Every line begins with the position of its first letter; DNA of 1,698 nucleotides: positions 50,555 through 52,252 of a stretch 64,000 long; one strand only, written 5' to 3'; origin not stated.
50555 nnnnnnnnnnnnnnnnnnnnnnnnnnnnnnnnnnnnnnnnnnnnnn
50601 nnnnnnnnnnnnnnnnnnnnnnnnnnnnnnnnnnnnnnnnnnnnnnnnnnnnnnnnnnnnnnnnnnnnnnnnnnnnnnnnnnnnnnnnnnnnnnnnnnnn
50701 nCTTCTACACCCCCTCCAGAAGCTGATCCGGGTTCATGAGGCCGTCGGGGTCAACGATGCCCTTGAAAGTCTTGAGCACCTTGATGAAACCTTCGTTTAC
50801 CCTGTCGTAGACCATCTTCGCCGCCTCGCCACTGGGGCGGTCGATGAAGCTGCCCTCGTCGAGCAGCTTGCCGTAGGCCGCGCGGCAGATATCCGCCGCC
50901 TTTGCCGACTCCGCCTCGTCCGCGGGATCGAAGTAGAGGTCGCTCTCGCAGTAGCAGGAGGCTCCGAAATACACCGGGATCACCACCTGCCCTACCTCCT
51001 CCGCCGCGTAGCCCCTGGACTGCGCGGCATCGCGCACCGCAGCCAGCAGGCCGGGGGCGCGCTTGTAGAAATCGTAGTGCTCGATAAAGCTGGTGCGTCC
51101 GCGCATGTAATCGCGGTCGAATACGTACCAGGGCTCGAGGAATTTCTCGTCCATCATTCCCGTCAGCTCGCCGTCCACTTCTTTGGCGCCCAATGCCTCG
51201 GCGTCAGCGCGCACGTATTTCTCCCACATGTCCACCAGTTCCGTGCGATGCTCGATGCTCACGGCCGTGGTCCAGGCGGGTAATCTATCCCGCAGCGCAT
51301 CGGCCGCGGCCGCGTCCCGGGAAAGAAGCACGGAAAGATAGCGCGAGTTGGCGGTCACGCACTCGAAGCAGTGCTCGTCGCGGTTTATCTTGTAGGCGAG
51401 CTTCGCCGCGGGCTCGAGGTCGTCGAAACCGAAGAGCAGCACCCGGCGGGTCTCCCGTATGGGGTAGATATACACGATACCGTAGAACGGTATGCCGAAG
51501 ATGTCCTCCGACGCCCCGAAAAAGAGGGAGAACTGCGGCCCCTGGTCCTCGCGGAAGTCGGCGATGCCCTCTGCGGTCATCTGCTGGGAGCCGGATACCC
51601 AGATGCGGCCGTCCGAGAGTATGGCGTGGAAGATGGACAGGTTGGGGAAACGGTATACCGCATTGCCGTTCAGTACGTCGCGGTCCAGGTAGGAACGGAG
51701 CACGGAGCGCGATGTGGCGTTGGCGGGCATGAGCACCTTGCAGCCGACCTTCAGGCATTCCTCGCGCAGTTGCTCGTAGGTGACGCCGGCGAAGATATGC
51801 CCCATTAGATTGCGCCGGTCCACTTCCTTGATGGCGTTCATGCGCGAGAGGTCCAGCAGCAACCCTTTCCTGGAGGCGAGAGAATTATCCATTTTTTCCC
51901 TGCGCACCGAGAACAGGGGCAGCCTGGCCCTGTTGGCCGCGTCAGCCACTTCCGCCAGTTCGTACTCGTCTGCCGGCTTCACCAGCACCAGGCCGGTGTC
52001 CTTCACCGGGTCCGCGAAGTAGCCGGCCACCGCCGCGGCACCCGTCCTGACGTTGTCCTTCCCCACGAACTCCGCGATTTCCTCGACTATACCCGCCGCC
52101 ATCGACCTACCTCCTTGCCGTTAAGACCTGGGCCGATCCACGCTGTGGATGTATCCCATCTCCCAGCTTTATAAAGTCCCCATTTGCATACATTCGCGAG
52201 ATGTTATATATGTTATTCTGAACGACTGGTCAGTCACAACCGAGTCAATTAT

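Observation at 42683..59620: Unusual cluster of flavoenzymes: four paralogous GGR-like reductases with altered GDAAG motif, plus PPOX-like, CrtI-like, VAO-type and GlcD/GlcF-like genes, AOR, a SAM methyltransferase and an SCP2 carrier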

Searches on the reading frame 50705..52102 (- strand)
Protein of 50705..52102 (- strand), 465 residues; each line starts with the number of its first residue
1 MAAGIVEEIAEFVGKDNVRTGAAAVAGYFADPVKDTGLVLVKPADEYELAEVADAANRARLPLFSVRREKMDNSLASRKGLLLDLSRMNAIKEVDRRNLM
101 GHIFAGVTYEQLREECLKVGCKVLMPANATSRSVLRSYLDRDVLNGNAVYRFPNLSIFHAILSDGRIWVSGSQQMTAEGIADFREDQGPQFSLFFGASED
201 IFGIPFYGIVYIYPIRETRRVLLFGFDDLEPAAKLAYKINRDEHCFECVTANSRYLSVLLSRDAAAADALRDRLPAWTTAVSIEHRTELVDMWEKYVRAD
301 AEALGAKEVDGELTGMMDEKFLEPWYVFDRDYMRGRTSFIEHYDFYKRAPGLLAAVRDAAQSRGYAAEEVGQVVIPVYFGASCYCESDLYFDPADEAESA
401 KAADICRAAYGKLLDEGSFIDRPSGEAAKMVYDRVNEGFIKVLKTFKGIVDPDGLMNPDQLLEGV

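Call 3: search_protein_families(library=pfam, proteins=[window:50705-52102:-], max_evalue=0.01)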
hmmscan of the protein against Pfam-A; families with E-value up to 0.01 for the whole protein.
window:50705-52102:- (465 aa): 2 families
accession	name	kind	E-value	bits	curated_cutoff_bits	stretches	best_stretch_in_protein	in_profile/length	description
PF01565.28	FAD_binding_4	-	1.6e-08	34.8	26.4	1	39-117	3-82/139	FAD binding domain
PF02913.24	FAD-oxidase_C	-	0.0097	16.1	21.2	0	430-459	217-246/248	FAD linked oxidases, C-terminal domain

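Call 5: search_protein_families(library=ncbifam, proteins=[window:50705-52102:-], max_evalue=0.001)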
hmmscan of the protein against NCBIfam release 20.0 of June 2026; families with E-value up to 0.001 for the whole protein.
window:50705-52102:- (465 aa): 1 family
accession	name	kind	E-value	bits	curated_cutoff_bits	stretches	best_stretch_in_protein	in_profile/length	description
TIGR00387.1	glcD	equivalog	0.00011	21.2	567.9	0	72-116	35-79/413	glycolate oxidase subunit GlcD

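Call 18: search_solved_structures(query=window:50705-52102:-, max_evalue=0.1)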
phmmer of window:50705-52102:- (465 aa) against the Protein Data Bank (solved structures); distinct sequences matched with E-value up to 0.1: 11.
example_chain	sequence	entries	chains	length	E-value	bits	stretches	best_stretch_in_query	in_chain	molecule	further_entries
9ffk_A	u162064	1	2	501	6.4e-06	28.7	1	28-458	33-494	FAD-binding oxidoreductase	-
9fge_A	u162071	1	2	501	1.2e-05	27.8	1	28-458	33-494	FAD-binding oxidoreductase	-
8s7r_A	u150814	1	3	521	0.0036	19.6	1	38-226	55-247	Oxidoreductase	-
8s7t_A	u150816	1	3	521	0.0042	19.4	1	38-226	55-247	Oxidoreductase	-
9h40_A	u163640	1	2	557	0.0075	18.6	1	12-196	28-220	p-cresol methylhydroxylase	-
8s7w_A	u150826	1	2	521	0.0083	18.4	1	38-224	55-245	Oxidoreductase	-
8s7s_A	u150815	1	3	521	0.0085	18.4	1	38-224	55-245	Oxidoreductase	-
8s7p_A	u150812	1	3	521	0.0097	18.2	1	38-221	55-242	Oxidoreductase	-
8s7n_A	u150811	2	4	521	0.011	18.1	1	38-221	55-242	Oxidoreductase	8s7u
8s7q_A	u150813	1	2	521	0.011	18.1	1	38-221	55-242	Oxidoreductase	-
9qgz_A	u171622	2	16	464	0.012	17.8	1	4-119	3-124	Glycolate oxidase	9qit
